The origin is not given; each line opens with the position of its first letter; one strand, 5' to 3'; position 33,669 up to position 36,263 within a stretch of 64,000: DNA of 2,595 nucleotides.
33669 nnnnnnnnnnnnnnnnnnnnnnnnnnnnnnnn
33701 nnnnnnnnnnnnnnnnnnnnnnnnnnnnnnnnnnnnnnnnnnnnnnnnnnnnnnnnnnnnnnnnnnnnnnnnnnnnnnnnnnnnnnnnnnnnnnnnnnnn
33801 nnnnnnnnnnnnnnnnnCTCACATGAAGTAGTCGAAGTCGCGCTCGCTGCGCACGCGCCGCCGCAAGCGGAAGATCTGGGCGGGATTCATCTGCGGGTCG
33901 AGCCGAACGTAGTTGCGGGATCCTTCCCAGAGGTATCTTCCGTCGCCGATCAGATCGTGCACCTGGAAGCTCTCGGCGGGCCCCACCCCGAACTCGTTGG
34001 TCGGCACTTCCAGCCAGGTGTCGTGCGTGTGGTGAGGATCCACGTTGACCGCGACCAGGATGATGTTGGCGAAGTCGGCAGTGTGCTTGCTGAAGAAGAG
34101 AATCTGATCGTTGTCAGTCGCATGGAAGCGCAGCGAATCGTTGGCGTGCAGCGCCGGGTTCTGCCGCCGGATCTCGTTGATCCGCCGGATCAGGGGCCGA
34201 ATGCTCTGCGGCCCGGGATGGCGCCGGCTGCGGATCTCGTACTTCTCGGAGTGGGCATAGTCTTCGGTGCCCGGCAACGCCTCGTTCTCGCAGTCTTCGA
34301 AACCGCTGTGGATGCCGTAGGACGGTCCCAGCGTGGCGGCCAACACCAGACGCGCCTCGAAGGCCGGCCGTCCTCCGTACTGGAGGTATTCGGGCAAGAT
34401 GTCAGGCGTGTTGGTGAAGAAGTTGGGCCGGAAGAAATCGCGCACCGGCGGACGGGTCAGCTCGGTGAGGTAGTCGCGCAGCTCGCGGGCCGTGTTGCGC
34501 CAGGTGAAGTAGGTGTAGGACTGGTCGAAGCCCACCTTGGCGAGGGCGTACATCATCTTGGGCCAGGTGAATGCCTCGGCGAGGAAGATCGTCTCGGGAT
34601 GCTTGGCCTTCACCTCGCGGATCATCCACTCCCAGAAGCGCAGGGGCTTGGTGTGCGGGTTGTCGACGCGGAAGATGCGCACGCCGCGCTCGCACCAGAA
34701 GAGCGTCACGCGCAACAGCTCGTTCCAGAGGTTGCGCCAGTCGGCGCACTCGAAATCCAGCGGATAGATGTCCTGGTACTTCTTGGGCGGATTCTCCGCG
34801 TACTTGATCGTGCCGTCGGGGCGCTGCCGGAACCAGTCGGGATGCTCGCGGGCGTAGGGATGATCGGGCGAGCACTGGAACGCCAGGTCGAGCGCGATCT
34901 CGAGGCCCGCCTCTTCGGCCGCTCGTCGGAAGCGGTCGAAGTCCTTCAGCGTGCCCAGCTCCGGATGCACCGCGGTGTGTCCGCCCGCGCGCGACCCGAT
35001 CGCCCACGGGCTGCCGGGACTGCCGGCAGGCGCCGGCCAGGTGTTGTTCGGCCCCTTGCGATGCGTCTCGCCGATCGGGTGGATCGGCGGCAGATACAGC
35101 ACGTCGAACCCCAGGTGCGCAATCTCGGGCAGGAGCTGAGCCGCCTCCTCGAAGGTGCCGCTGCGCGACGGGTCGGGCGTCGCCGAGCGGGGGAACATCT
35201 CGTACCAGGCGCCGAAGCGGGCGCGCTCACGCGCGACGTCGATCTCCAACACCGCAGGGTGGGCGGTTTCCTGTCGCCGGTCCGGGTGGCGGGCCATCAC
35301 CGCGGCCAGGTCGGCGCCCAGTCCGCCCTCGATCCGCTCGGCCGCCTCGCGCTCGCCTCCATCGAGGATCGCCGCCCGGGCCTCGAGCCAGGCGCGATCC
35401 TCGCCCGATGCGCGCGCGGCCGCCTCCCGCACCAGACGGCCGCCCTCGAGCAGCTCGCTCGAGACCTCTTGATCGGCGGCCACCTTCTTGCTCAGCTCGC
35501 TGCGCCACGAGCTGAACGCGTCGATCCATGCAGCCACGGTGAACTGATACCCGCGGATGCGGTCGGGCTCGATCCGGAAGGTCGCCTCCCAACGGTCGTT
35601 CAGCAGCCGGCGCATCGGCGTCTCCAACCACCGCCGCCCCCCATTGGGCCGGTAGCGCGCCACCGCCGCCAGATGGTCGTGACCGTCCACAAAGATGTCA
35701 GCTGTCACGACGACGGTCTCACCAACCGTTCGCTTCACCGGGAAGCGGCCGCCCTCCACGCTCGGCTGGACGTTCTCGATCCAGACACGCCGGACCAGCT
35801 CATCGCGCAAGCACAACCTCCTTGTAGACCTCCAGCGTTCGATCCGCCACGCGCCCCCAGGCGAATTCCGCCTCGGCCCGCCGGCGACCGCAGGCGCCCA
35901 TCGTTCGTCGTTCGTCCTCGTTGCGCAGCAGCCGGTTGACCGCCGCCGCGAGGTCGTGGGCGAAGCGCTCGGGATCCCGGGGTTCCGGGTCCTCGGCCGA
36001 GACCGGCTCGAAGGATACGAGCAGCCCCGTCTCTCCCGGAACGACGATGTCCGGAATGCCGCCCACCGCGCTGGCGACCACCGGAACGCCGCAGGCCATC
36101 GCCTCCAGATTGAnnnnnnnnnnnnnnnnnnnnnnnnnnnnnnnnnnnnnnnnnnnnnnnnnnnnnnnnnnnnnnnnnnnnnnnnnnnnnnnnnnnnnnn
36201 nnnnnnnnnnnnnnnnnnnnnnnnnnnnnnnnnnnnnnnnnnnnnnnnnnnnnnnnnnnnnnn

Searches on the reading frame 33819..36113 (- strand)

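Call 56: search_protein_families(library=pfam, proteins=[window:33819-36113:-], max_evalue=0.0001)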
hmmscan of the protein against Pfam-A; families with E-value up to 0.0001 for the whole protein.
window:33819-36113:- (764 aa): 2 families
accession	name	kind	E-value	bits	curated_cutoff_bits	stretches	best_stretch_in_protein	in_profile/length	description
PF11896.14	GlgE_dom_N_S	-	1.6e-53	182.2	25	1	109-295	2-179/179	Alpha-1,4-glucan:maltose-1-phosphate maltosyltransferase, domain N/S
PF21702.3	GLGE_C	-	5.4e-30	103.9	27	1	663-750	1-87/87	GLGE, C-terminal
